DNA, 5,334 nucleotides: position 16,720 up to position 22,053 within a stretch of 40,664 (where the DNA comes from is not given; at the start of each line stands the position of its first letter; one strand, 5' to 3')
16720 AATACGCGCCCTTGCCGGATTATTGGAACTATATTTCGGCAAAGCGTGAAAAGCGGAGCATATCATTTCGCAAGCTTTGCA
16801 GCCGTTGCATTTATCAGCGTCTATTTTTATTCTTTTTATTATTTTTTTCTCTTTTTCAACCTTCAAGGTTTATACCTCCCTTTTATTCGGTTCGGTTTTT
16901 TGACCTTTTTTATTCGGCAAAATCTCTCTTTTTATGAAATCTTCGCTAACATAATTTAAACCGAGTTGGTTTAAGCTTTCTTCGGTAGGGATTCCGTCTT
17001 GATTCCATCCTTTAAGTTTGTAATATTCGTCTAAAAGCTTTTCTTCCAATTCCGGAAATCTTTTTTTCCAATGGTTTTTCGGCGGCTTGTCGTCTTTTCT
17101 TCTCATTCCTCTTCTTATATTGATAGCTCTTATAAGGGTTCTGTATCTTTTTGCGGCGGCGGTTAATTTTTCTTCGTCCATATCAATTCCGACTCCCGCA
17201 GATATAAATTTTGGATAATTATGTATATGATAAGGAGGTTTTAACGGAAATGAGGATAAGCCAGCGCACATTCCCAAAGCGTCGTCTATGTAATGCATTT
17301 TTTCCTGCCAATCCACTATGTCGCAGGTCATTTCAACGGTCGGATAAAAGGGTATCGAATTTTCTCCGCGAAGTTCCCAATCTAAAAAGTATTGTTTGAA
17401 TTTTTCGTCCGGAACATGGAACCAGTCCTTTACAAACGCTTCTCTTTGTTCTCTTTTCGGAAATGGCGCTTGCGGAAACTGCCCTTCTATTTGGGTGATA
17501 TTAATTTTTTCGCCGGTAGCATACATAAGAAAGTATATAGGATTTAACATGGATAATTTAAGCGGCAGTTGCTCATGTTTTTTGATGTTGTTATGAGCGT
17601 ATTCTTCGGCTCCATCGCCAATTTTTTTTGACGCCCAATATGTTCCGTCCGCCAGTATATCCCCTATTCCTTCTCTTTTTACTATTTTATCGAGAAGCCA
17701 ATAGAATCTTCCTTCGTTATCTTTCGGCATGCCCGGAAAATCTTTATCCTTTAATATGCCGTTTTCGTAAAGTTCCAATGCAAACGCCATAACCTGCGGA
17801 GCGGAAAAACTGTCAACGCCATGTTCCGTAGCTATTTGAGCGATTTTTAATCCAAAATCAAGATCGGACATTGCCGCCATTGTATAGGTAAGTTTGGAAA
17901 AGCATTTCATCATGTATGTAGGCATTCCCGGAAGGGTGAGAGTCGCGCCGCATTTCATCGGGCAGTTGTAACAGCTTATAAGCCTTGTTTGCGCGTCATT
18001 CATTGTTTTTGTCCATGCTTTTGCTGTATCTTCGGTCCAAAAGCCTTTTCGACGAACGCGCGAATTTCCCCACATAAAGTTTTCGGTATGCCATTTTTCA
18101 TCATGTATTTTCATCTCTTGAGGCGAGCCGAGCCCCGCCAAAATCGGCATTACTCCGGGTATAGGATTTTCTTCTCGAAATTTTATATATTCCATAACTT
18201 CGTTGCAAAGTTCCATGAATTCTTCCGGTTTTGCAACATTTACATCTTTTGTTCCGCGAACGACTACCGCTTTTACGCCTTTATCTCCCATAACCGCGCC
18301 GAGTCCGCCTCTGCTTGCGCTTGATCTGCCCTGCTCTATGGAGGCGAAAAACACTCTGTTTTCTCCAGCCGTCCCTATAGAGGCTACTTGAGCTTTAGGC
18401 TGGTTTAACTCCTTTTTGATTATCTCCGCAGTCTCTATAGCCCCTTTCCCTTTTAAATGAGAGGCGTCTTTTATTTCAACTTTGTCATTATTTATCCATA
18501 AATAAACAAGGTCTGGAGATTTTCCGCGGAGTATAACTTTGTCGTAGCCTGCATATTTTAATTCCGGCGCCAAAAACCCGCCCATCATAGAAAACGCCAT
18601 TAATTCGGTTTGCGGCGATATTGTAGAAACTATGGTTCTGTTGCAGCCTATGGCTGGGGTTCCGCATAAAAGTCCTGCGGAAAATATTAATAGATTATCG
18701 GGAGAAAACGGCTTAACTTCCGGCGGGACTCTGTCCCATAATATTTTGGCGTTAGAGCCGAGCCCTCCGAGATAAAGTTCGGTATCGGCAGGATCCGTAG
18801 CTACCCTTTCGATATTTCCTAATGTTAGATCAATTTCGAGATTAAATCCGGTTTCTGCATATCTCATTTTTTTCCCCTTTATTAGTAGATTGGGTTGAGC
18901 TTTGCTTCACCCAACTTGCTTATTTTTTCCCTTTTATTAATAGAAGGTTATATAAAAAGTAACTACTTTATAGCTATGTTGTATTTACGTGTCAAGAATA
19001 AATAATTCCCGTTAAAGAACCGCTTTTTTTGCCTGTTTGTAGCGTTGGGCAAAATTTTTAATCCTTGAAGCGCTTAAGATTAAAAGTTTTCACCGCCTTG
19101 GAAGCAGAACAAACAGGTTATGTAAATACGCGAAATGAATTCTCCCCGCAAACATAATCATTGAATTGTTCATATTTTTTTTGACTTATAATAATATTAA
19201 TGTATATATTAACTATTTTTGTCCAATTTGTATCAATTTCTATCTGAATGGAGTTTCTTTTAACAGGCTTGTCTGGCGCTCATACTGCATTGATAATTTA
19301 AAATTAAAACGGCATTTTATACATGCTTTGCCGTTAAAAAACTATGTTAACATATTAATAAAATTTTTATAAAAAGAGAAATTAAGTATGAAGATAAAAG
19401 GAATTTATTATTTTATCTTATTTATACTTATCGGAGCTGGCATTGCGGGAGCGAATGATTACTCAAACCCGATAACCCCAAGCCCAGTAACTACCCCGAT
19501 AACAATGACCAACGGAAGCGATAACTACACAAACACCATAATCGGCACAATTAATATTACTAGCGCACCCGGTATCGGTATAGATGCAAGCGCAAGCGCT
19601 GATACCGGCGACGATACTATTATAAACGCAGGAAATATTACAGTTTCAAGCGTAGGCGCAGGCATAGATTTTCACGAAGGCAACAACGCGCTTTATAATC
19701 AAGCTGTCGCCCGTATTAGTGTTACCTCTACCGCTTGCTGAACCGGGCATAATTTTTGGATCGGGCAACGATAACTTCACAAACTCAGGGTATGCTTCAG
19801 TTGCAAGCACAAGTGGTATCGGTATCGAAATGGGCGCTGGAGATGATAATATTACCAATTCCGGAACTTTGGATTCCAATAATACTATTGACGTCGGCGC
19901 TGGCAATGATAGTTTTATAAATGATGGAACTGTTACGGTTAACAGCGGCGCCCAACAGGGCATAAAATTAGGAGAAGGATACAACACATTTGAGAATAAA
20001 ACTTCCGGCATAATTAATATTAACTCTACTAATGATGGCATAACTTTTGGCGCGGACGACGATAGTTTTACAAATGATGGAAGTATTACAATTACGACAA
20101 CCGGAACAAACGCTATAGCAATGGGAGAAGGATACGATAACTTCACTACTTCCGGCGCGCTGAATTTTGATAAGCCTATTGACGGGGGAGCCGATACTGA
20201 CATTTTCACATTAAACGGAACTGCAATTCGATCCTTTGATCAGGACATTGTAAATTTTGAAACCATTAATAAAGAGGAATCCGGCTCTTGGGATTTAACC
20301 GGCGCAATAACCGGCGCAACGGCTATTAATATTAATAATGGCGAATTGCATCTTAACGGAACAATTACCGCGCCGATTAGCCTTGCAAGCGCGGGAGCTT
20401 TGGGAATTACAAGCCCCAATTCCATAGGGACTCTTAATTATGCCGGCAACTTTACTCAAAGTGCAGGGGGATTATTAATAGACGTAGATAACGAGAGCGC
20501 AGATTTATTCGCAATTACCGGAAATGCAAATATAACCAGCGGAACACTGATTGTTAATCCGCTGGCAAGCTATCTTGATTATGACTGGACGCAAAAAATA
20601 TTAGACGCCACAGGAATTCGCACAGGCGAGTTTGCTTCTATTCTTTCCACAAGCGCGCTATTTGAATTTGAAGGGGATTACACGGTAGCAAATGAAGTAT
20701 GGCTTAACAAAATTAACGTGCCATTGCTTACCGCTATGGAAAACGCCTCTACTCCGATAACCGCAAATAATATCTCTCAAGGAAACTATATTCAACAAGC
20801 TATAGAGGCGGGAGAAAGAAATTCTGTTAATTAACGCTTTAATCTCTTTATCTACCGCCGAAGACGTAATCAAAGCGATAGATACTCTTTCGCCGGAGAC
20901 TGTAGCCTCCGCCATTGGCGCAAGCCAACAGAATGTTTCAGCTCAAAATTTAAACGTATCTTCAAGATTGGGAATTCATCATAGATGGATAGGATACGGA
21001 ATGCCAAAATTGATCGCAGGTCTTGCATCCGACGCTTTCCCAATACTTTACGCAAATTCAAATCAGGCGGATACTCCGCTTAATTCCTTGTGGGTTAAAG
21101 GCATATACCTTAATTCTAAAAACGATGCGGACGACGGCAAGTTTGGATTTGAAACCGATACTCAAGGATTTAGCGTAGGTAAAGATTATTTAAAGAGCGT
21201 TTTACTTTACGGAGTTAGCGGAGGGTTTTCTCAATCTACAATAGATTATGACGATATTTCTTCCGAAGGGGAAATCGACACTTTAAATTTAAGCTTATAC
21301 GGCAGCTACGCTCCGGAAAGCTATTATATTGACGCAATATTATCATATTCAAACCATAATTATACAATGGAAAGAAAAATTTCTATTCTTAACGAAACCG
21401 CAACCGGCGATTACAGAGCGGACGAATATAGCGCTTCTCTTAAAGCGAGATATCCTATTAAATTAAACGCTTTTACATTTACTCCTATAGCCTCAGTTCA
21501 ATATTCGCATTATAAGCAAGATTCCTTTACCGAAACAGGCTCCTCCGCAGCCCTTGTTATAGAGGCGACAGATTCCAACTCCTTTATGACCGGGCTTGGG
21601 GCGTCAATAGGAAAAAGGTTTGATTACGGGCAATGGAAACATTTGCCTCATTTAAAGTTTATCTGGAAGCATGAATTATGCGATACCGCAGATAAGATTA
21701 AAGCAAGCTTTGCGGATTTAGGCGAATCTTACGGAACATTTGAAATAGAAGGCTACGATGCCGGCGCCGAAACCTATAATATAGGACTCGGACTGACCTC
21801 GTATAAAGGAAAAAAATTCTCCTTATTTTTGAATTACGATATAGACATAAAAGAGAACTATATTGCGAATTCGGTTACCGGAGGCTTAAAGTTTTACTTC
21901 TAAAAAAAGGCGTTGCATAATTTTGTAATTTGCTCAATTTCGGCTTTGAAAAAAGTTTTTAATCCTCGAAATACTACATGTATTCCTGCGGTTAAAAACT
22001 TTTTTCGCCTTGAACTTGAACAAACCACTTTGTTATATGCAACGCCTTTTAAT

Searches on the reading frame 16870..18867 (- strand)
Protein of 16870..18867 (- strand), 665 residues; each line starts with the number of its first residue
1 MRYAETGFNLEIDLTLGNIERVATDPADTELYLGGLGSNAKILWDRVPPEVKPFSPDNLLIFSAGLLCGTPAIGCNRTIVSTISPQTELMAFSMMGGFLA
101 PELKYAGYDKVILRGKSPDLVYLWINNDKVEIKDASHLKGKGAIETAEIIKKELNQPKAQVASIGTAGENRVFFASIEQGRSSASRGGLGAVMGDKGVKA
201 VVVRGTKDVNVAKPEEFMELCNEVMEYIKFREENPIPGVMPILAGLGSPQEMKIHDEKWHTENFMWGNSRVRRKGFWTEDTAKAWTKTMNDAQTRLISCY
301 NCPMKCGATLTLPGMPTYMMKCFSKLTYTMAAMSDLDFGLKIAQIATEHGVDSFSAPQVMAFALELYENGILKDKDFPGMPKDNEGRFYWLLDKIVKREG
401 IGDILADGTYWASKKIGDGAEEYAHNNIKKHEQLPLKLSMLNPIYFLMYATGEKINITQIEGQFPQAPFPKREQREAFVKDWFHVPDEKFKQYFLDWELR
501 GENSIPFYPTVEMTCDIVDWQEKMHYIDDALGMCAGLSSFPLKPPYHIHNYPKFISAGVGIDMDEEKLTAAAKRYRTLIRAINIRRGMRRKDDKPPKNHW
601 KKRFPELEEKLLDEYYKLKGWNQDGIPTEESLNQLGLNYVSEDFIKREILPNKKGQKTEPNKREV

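Call 43: search_protein_families(library=pfam, proteins=[window:16870-18867:-], max_evalue=0.00001)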
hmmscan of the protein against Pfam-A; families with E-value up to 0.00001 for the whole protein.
window:16870-18867:- (665 aa): 2 families
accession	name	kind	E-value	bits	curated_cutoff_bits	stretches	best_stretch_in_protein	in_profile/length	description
PF02730.20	AFOR_N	-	5.6e-69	232.3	29.8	1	10-206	4-199/199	Aldehyde ferredoxin oxidoreductase, N-terminal domain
PF01314.23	AFOR_C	-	1.5e-68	232.2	27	1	237-637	14-385/385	Aldehyde ferredoxin oxidoreductase, domains 2 & 3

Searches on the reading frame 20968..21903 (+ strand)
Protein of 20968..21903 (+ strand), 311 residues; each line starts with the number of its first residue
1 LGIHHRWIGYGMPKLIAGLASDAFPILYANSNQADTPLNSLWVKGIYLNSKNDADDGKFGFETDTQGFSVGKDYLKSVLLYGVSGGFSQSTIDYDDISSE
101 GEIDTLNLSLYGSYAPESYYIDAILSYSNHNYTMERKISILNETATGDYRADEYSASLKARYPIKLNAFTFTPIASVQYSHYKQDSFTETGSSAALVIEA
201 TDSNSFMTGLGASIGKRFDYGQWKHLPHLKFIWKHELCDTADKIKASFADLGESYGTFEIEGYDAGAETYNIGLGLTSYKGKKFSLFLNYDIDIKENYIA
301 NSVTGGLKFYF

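Call 43: search_protein_families(library=pfam, proteins=[window:20968-21903:+], max_evalue=0.00001)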
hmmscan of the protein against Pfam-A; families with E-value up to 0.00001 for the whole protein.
window:20968-21903:+ (311 aa): 1 family
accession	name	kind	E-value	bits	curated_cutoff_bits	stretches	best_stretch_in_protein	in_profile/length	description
PF03797.25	Autotransporter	-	7.2e-60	203.3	26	1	41-291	1-255/255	Autotransporter beta-domain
